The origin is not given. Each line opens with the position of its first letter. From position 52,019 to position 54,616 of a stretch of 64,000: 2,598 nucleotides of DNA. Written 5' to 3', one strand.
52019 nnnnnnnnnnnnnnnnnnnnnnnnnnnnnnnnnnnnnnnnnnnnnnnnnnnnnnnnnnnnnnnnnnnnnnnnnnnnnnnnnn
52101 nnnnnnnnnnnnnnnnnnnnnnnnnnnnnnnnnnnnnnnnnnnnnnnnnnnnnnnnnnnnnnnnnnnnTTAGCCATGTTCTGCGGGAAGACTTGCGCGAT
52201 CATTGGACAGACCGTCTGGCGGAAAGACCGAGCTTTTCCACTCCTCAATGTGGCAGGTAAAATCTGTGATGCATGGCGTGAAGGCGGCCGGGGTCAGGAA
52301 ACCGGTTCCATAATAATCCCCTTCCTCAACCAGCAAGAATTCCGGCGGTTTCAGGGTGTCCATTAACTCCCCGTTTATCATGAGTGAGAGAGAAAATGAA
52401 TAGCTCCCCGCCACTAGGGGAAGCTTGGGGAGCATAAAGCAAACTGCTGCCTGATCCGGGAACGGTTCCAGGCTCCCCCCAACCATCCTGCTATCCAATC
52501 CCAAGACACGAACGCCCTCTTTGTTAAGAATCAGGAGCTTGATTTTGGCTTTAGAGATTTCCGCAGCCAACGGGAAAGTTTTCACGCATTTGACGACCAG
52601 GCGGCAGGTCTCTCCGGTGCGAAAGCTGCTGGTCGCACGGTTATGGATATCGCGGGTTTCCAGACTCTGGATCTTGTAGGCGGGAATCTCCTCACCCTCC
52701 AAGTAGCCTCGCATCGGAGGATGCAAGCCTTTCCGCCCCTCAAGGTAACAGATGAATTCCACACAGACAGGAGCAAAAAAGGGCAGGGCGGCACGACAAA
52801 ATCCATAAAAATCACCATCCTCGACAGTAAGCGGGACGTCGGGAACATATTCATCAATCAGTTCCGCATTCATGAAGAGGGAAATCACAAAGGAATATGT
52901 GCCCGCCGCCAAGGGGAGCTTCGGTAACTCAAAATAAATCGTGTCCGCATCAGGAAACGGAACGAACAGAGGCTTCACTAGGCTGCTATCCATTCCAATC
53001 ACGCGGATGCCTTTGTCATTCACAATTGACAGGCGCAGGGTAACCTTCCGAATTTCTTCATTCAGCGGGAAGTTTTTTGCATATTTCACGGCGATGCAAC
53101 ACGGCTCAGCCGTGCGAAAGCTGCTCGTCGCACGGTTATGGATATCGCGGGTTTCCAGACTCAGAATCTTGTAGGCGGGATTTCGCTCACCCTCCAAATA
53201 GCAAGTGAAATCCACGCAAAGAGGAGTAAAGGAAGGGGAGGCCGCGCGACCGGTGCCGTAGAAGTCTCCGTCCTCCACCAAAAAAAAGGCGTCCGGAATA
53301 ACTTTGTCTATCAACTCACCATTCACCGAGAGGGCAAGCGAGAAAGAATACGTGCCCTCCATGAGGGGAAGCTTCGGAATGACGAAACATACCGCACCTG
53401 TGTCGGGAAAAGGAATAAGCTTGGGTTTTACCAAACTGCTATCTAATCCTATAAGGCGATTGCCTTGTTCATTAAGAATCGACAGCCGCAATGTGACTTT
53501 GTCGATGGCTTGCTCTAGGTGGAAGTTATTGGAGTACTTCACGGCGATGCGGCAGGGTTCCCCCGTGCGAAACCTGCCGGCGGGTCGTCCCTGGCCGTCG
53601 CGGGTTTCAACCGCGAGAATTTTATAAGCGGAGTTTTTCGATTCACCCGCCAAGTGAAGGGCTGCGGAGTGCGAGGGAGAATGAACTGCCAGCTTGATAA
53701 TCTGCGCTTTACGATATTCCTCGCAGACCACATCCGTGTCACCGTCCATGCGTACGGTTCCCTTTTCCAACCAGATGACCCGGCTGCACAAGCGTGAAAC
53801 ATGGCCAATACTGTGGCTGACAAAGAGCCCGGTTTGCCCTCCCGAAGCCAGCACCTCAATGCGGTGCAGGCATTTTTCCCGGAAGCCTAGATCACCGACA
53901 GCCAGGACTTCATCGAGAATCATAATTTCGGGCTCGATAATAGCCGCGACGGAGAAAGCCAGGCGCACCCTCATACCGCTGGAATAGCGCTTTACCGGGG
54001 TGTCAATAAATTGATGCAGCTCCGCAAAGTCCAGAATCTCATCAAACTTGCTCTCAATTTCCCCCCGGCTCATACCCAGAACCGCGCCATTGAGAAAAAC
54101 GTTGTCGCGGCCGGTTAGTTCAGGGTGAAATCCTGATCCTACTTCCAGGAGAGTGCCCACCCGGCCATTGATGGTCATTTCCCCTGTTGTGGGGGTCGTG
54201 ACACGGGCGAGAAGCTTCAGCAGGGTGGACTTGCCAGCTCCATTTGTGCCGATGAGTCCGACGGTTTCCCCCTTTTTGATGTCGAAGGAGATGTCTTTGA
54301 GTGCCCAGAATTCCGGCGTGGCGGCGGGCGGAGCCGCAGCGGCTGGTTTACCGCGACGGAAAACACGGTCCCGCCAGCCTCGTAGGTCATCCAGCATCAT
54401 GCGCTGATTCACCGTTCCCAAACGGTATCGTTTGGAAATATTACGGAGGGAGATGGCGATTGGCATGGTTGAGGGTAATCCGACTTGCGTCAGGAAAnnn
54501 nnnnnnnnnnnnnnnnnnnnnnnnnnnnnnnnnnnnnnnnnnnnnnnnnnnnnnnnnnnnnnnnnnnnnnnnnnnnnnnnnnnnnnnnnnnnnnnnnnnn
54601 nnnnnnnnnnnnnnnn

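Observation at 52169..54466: Wzt ABC-exporter ATPase carries three tandem C-terminal reader-like modules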

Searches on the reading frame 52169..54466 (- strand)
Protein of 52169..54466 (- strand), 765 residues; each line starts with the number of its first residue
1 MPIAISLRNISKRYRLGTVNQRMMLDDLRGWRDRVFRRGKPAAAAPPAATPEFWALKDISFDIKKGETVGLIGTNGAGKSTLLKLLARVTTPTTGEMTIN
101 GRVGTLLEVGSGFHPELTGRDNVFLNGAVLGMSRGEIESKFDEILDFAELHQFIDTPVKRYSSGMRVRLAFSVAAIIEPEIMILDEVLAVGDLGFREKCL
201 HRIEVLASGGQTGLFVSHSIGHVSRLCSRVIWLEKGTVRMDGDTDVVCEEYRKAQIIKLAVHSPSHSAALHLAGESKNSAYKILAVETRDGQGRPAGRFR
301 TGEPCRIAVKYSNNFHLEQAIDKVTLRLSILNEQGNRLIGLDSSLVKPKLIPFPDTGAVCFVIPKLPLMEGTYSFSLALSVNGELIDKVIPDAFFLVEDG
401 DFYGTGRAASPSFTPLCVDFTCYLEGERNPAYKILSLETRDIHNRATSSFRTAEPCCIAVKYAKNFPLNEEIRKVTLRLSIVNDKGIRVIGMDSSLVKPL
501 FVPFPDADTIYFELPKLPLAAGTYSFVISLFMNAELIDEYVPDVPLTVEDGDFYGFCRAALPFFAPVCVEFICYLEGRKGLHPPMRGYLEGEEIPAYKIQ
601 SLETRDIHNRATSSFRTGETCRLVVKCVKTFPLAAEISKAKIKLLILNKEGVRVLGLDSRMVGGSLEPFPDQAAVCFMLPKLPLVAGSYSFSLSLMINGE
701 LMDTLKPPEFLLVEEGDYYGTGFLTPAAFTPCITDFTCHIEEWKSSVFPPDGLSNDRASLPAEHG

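Call 3: search_protein_families(library=pfam, proteins=[window:52169-54466:-], max_evalue=10)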
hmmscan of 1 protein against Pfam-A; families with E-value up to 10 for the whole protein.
window:52169-54466:- (765 aa): 10 families
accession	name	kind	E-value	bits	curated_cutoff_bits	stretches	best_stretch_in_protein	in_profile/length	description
PF14524.12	Wzt_C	-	5.9e-27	94.9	30.4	3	277-382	6-108/143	Wzt C-terminal domain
PF00005.33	ABC_tran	-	4.7e-24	86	25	1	56-187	1-135/137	ABC transporter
PF13555.12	AAA_29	-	0.0012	18.9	27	1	61-99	17-54/61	P-loop containing region of AAA domain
PF13175.12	AAA_15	-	0.0065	16.6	32.1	1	55-88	13-45/374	AAA ATPase domain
PF13304.12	AAA_21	-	0.0092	16.5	27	1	70-89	3-22/304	AAA domain, putative AbiEii toxin, Type IV TA system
PF03193.22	RsgA_GTPase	-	0.024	14.9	30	1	57-98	98-138/174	RsgA GTPase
PF13476.12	AAA_23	-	0.056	14.5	27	1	59-97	13-50/201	AAA domain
PF13521.12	AAA_28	-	0.08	13.6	27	1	70-96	3-30/164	AAA domain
PF13481.12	AAA_25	-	0.18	11.8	27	1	63-96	30-61/195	AAA domain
PF03205.20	MobB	-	0.22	11.8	26.6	0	69-91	2-24/133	Molybdopterin guanine dinucleotide synthesis protein B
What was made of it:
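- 52169..54466 (-): wzt: 765-aa ABC exporter ATPase with three tandem Wzt_C modules (stop codon 52169..52171). Pfam ABC_tran plus Wzt_C with 3 stretches (call 3).
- On Wzt (ATPase of Wzm/Wzt ABC-2 glycan exporters): Pfam ABC_tran 86 bits (call 3).
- On Wzt_C carbohydrate-binding domain (Pfam PF14524): The whole protein scores 94.9 bits against a gathering score of 30.4, with 3 stretches (call 3).
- Checked: Pfam finds ABC_tran at aa 56-187 plus Wzt_C with three matched stretches, 94.9 bits against a gathering score of 30.4 (call 3).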

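Call 4: search_protein_families(library=ncbifam, proteins=[window:52169-54466:-], max_evalue=1)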
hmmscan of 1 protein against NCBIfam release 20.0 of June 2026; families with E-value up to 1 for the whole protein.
window:52169-54466:- (765 aa): 189 families (the best 25 are shown)
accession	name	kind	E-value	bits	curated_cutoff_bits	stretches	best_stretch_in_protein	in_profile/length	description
NF010065.0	PRK13545.1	equivalog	1.8e-56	192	538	1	54-253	38-236/549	teichoic acids export protein ATP-binding subunit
NF050108.1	galactan_ABC_ATP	equivalog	2.5e-56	190.6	400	1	53-253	42-242/244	galactan export ABC transporter ATP-binding subunit Wzt/RfbE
NF010066.0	PRK13546.1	equivalog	8.6e-52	176.1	320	1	43-253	27-236/264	teichoic acids export ABC transporter ATP-binding subunit TagH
TIGR01188.1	drrA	subfamily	3e-34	118.7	312.45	1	52-244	5-208/302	daunorubicin resistance ABC transporter, ATP-binding protein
NF010059.0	PRK13536.1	equivalog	7.1e-30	103.9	549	1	56-260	59-274/342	nodulation factor ABC transporter ATP-binding protein NodI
TIGR01288.1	nodI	equivalog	2e-29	102.6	424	1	57-259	21-234/303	nodulation factor ABC transporter ATP-binding protein NodI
TIGR04521.1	ECF_ATPase_2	equivalog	8.8e-28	97.2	330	2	125-262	108-247/279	energy-coupling factor transporter ATPase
NF010060.0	PRK13537.1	equivalog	2.3e-26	92.4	521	1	56-250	31-236/314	nodulation factor ABC transporter ATP-binding protein NodI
TIGR04520.1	ECF_ATPase_1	equivalog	5.3e-24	85.1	315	2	130-263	106-239/269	energy-coupling factor transporter ATPase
NF033858.1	ABC2_perm_RbbA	equivalog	2e-23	82.3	1050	1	52-258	278-495/909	ribosome-associated ATPase/putative transporter RbbA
TIGR03740.1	galliderm_ABC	subfamily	4.3e-23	82.2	309.75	1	55-244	15-208/223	lantibiotic protection ABC transporter ATP-binding subunit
NF007027.0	PRK09493.1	equivalog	1.4e-22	80.3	379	1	55-251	16-227/240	glutamine ABC transporter ATP-binding protein GlnQ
NF010158.0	PRK13637.1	equivalog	1.6e-22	80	390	2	128-262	110-247/287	energy-coupling factor transporter ATPase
TIGR03864.1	PQQ_ABC_ATP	hypoth_equivalog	1.8e-22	80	302.25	1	55-255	16-227/236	ABC transporter, ATP-binding subunit, PQQ-dependent alcohol dehydrogenase system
TIGR03375.1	type_I_sec_LssB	subfamily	3.7e-22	78.4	693.1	2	55-101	482-528/696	type I secretion system permease/ATPase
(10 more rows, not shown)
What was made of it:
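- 53702..54466 (-): Nucleotide-binding domain, aa 1-255 (Walker A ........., signature YSSGM, Walker B ILDE, H-loop SHS). NCBIfam galactan and teichoic-acid exporter ATPase models hit at E about 1e-56 (call 4).
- On Wzt (ATPase of Wzm/Wzt ABC-2 glycan exporters): NCBIfam Wzt/RfbE and TagH models hit at E about 1e-56, below their full-length equivalog cut-offs (call 4).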

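Call 12: find_homologous_proteins(query=window:52169-54466:-, max_evalue=1e-10)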
Query window:52169-54466:- (765 aa): 8000 proteins with E <= 1e-10 among 8000 candidates; the best 120 are listed.
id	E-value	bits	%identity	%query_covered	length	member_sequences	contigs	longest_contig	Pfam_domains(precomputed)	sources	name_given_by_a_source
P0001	0.0e+0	1755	100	100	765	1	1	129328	PF14524.13,PF00005.34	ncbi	-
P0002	0.0e+0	1393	72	98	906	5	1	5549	PF14524.13,PF00005.34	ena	-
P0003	0.0e+0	1371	76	98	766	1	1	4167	PF14524.13,PF00005.34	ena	-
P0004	0.0e+0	1195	69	100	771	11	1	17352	PF14524.13,PF00005.34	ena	-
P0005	0.0e+0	1144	85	76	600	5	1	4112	PF14524.13,PF00005.34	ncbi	ncbi:MAG: ABC transporter ATP-binding protein [Terrimicrobiaceae bacterium]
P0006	0.0e+0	1129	85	76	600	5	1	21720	PF14524.13,PF00005.34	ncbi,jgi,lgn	ncbi:MAG: hypothetical protein RIQ71_654 [Verrucomicrobiota bacterium]|jgi:lipopolysaccharide transp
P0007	0.0e+0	1068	75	76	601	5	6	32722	PF14524.13,PF00005.34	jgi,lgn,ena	-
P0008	4.8e-128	447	50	55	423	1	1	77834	PF14524.13,PF00005.34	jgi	-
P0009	1.3e-125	439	49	55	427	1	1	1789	PF14524.13,PF00005.34,PF13304.13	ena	-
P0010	3.8e-125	437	49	55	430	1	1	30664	PF14524.13,PF00005.34,PF13304.13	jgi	-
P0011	1.2e-123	432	48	55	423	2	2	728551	PF14524.13,PF00005.34,PF13304.13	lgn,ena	-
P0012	1.8e-121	425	48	55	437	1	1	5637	PF14524.13,PF00005.34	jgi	jgi:lipopolysaccharide transport system ATP-binding protein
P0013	2.0e-121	425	48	55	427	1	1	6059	PF14524.13,PF00005.34,PF13304.13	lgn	-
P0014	3.5e-118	414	48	56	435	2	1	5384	PF14524.13,PF00005.34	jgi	jgi:lipopolysaccharide transport system ATP-binding protein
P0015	1.0e-116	409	48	57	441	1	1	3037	PF14524.13,PF00005.34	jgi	jgi:lipopolysaccharide transport system ATP-binding protein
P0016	1.6e-114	402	46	56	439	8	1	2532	PF14524.13,PF00005.34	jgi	jgi:lipopolysaccharide transport system ATP-binding protein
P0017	2.8e-113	398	47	55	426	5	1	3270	PF14524.13,PF00005.34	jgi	jgi:lipopolysaccharide transport system ATP-binding protein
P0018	7.9e-113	397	45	58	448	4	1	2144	PF14524.13,PF00005.34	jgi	jgi:lipopolysaccharide transport system ATP-binding protein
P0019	9.7e-112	393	46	56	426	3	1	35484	PF14524.13,PF00005.34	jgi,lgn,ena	jgi:lipopolysaccharide transport system ATP-binding protein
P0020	1.3e-110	389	46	55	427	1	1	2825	PF14524.13,PF00005.34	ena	-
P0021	6.1e-110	387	44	57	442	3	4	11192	PF14524.13,PF00005.34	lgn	-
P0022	2.4e-109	385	46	56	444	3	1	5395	PF14524.13,PF00005.34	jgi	jgi:lipopolysaccharide transport system ATP-binding protein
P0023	8.7e-109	383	46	56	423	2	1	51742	PF14524.13,PF00005.34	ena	-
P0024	2.8e-108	382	45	55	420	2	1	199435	PF14524.13,PF00005.34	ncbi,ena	-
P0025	2.9e-108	381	46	55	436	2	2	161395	PF14524.13,PF00005.34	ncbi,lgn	-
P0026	4.5e-108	381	46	55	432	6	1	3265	PF14524.13,PF00005.34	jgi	jgi:lipopolysaccharide transport system ATP-binding protein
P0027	4.2e-105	371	43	56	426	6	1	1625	PF14524.13,PF00005.34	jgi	jgi:lipopolysaccharide transport system ATP-binding protein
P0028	3.2e-100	355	45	54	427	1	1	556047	PF14524.13,PF00005.34,PF13304.13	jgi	-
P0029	2.2e-99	352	43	53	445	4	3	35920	PF14524.13,PF00005.34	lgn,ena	-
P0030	4.7e-99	351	44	55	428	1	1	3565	PF14524.13,PF00005.34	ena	-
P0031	4.3e-98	348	44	55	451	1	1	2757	PF14524.13,PF00005.34,PF13304.13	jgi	jgi:lipopolysaccharide transport system ATP-binding protein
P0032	6.2e-98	347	44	55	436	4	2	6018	PF14524.13,PF00005.34,PF13304.13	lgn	-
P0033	1.5e-97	346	43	55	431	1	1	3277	PF14524.13,PF00005.34,PF13304.13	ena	-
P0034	1.6e-97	346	42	56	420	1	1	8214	PF14524.13,PF00005.34,PF13304.13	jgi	jgi:lipopolysaccharide transport system ATP-binding protein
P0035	2.0e-97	346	45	54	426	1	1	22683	PF14524.13,PF00005.34,PF13304.13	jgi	jgi:lipopolysaccharide transport system ATP-binding protein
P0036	3.2e-97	345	43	55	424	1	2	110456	PF14524.13,PF00005.34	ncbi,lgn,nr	ncbi:MAG: ABC transporter ATP-binding protein [Nitrospirae bacterium]|nr:ABC transporter ATP-binding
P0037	3.6e-97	345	44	55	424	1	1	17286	PF14524.13,PF00005.34,PF13304.13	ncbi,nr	ncbi:ABC transporter ATP-binding protein [filamentous cyanobacterium CCP5]|nr:ABC transporter ATP-bi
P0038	4.8e-97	344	44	53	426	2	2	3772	PF14524.13,PF00005.34,PF13304.13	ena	-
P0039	7.2e-97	344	44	53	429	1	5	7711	PF14524.13,PF00005.34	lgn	-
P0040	9.9e-97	343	43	55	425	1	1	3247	PF14524.13,PF00005.34,PF13304.13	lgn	-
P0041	1.2e-96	343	43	53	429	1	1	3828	PF14524.13,PF00005.34,PF13304.13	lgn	-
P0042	1.4e-96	343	42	55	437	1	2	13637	PF14524.13,PF00005.34,PF13304.13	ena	-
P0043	2.1e-96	342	42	55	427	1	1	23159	PF14524.13,PF00005.34,PF13304.13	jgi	jgi:lipopolysaccharide transport system ATP-binding protein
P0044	2.4e-96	342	41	55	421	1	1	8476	PF14524.13,PF00005.34,PF13304.13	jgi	jgi:lipopolysaccharide transport system ATP-binding protein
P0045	3.0e-96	342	46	49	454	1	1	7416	PF14524.13,PF00005.34,PF13304.13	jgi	jgi:lipopolysaccharide transport system ATP-binding protein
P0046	5.2e-96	341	42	53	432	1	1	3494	PF14524.13,PF00005.34,PF13304.13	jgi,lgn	jgi:lipopolysaccharide transport system ATP-binding protein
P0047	6.2e-96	341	43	55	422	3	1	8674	PF14524.13,PF00005.34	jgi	jgi:lipopolysaccharide transport system ATP-binding protein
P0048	7.8e-96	340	43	55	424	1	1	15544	PF14524.13,PF00005.34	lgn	-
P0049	1.4e-95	340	43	53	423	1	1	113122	PF14524.13,PF00005.34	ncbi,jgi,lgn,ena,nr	ncbi:MAG TPA: ABC transporter ATP-binding protein [Paucimonas sp.]|nr:ABC transporter ATP-binding pr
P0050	1.6e-95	339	42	54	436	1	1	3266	PF14524.13,PF00005.34,PF13304.13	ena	-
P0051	1.7e-95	339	43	55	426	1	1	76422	PF14524.13,PF00005.34,PF13304.13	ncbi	-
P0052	1.9e-95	339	47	48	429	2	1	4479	PF14524.13,PF00005.34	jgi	jgi:lipopolysaccharide transport system ATP-binding protein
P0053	2.3e-95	339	44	55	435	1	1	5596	PF14524.13,PF00005.34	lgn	-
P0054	3.8e-95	338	44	53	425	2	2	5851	PF14524.13,PF00005.34,PF13304.13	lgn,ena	-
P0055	4.2e-95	338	41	57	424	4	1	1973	PF14524.13,PF00005.34,PF13304.13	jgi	jgi:lipopolysaccharide transport system ATP-binding protein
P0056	4.6e-95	338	42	55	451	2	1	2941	PF14524.13,PF00005.34,PF13304.13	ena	-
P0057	6.6e-95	337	43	56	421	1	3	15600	PF14524.13,PF00005.34,PF13304.13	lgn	-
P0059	1.0e-94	337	41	57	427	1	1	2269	PF14524.13,PF00005.34,PF13304.13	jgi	jgi:lipopolysaccharide transport system ATP-binding protein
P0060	1.9e-94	336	40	56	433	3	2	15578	PF14524.13,PF00005.34,PF13304.13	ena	-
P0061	2.3e-94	336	43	56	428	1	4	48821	PF14524.13,PF00005.34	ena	-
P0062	2.4e-94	335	45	53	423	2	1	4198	PF14524.13,PF00005.34,PF13304.13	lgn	-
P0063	2.7e-94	335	43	53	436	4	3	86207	PF14524.13,PF00005.34,PF13304.13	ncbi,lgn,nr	ncbi:MAG: ABC transporter ATP-binding protein [Verrucomicrobia bacterium]|nr:ABC transporter ATP-bin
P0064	2.8e-94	335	44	53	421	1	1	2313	PF14524.13,PF00005.34,PF13304.13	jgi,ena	-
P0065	3.2e-94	335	42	55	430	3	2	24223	PF14524.13,PF00005.34,PF13304.13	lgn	-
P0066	3.5e-94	335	44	55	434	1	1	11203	PF14524.13,PF00005.34,PF13304.13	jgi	jgi:lipopolysaccharide transport system ATP-binding protein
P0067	3.6e-94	335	44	55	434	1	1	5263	PF14524.13,PF00005.34,PF13304.13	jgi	jgi:homopolymeric O-antigen transport system ATP-binding protein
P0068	4.1e-94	335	41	55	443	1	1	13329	PF14524.13,PF00005.34,PF13304.13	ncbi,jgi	jgi:lipopolysaccharide transport system ATP-binding protein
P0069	5.9e-94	334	41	55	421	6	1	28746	PF14524.13,PF00005.34,PF13304.13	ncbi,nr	ncbi:MAG: ABC transporter ATP-binding protein [Desulfovibrio sp.]|nr:ABC transporter ATP-binding pro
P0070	6.1e-94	334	44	53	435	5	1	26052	PF14524.13,PF00005.34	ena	-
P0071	7.1e-94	334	46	47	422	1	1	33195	PF14524.13,PF00005.34,PF13304.13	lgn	-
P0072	9.6e-94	333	42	55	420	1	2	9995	PF14524.13,PF00005.34,PF13304.13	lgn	-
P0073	1.1e-93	333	43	53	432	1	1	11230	PF14524.13,PF00005.34,PF13304.13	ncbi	-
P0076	1.5e-93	333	43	53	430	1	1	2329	PF14524.13,PF00005.34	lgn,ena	-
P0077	1.5e-93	333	43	53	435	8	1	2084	PF14524.13,PF00005.34,PF13304.13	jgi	jgi:lipopolysaccharide transport system ATP-binding protein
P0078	2.0e-93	332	42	53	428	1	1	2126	PF14524.13,PF00005.34,PF13304.13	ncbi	-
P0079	2.4e-93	332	42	55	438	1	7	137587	PF14524.13,PF00005.34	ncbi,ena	-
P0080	2.4e-93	332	44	56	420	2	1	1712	PF14524.13,PF00005.34,PF13304.13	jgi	-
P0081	2.6e-93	332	43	55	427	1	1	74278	PF14524.13,PF00005.34,PF13304.13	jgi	jgi:lipopolysaccharide transport system ATP-binding protein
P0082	2.7e-93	332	44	53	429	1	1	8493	PF14524.13,PF00005.34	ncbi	-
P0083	2.8e-93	332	42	56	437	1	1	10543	PF14524.13,PF00005.34,PF13304.13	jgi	jgi:lipopolysaccharide transport system ATP-binding protein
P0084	3.0e-93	332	43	55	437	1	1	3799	PF14524.13,PF00005.34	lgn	-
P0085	3.2e-93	332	43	55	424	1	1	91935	PF14524.13,PF00005.34,PF13304.13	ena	-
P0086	3.4e-93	332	42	55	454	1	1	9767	PF14524.13,PF00005.34,PF13304.13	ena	-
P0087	3.4e-93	332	43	54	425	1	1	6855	PF14524.13,PF00005.34,PF13304.13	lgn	-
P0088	3.5e-93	332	43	56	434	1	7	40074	PF14524.13,PF00005.34,PF13304.13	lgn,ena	-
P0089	3.5e-93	332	42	55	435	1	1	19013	PF14524.13,PF00005.34,PF13304.13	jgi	jgi:lipopolysaccharide transport system ATP-binding protein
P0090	3.6e-93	332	44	53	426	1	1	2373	PF14524.13,PF00005.34,PF13304.13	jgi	-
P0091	3.6e-93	332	44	57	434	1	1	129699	PF14524.13,PF00005.34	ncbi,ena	-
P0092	5.6e-93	331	43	56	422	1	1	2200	PF14524.13,PF00005.34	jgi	jgi:lipopolysaccharide transport system ATP-binding protein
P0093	5.8e-93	331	42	55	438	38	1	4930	PF14524.13,PF00005.34,PF13304.13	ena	-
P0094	9.3e-93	330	44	54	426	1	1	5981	PF14524.13,PF00005.34,PF13304.13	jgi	jgi:lipopolysaccharide transport system ATP-binding protein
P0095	1.1e-92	330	42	56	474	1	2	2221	PF14524.13,PF00005.34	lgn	-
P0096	1.2e-92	330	41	55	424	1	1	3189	PF14524.13,PF00005.34,PF13304.13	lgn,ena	-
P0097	1.2e-92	330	44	53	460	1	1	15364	PF14524.13,PF00005.34,PF13304.13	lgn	-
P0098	1.2e-92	330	44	55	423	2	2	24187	PF14524.13,PF00005.34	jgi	jgi:lipopolysaccharide transport system ATP-binding protein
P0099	1.3e-92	330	42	53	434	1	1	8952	PF14524.13,PF00005.34,PF13304.13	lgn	-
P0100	1.5e-92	330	42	56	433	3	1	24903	PF14524.13,PF00005.34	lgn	-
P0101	1.5e-92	330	43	55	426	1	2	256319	PF14524.13,PF00005.34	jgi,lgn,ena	-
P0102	1.7e-92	329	42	54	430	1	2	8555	PF14524.13,PF00005.34,PF13304.13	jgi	jgi:lipopolysaccharide transport system ATP-binding protein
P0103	1.9e-92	329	43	53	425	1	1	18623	PF14524.13,PF00005.34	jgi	jgi:lipopolysaccharide transport system ATP-binding protein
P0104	2.1e-92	329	45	53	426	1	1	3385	PF14524.13,PF00005.34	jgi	jgi:lipopolysaccharide transport system ATP-binding protein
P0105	2.5e-92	329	44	55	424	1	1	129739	PF14524.13,PF00005.34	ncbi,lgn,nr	ncbi:MAG: ABC transporter ATP-binding protein [Betaproteobacteria bacterium]|nr:ABC transporter ATP-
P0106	2.8e-92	329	43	53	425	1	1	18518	PF14524.13,PF00005.34,PF13304.13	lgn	-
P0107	3.2e-92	328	43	55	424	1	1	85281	PF14524.13,PF00005.34,PF13304.13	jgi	jgi:lipopolysaccharide transport system ATP-binding protein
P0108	3.6e-92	328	43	56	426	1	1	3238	PF14524.13,PF00005.34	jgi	jgi:lipopolysaccharide transport system ATP-binding protein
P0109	3.9e-92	328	45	53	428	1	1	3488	PF14524.13,PF00005.34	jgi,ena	jgi:lipopolysaccharide transport system ATP-binding protein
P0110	4.7e-92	328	40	55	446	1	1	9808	PF14524.13,PF00005.34,PF13304.13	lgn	-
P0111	4.9e-92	328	42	56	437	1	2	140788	PF14524.13,PF00005.34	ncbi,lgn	-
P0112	5.2e-92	328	43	54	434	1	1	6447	PF14524.13,PF00005.34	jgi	jgi:lipopolysaccharide transport system ATP-binding protein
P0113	5.4e-92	328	45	55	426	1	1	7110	PF14524.13,PF00005.34,PF13304.13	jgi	jgi:homopolymeric O-antigen transport system ATP-binding protein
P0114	6.1e-92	328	42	56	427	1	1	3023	PF14524.13,PF00005.34,PF13304.13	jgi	jgi:lipopolysaccharide transport system ATP-binding protein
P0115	7.3e-92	327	43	55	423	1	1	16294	PF14524.13,PF00005.34,PF13304.13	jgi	jgi:lipopolysaccharide transport system ATP-binding protein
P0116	7.6e-92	327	43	54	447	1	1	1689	PF14524.13,PF00005.34,PF13304.13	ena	-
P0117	8.3e-92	327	44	53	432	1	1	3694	PF14524.13,PF00005.34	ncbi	-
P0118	8.4e-92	327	42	54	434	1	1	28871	PF14524.13,PF00005.34,PF13304.13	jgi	jgi:lipopolysaccharide transport system ATP-binding protein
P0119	9.3e-92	327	43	54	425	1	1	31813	PF14524.13,PF00005.34,PF13304.13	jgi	jgi:lipopolysaccharide transport system ATP-binding protein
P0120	9.9e-92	327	43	53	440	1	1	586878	PF14524.13,PF00005.34,PF13304.13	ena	-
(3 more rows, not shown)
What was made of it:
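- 52169..54466 (-): An identical protein, P0001, is in the NCBI-derived collection (call 12).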

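Call 15: find_encoding_contigs(protein=P0001, flank=10000, max_places=3)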
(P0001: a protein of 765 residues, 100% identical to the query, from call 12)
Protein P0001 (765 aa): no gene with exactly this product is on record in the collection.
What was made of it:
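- Tried and rejected: An exact look-up of the window protein's contig failed (call 15).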
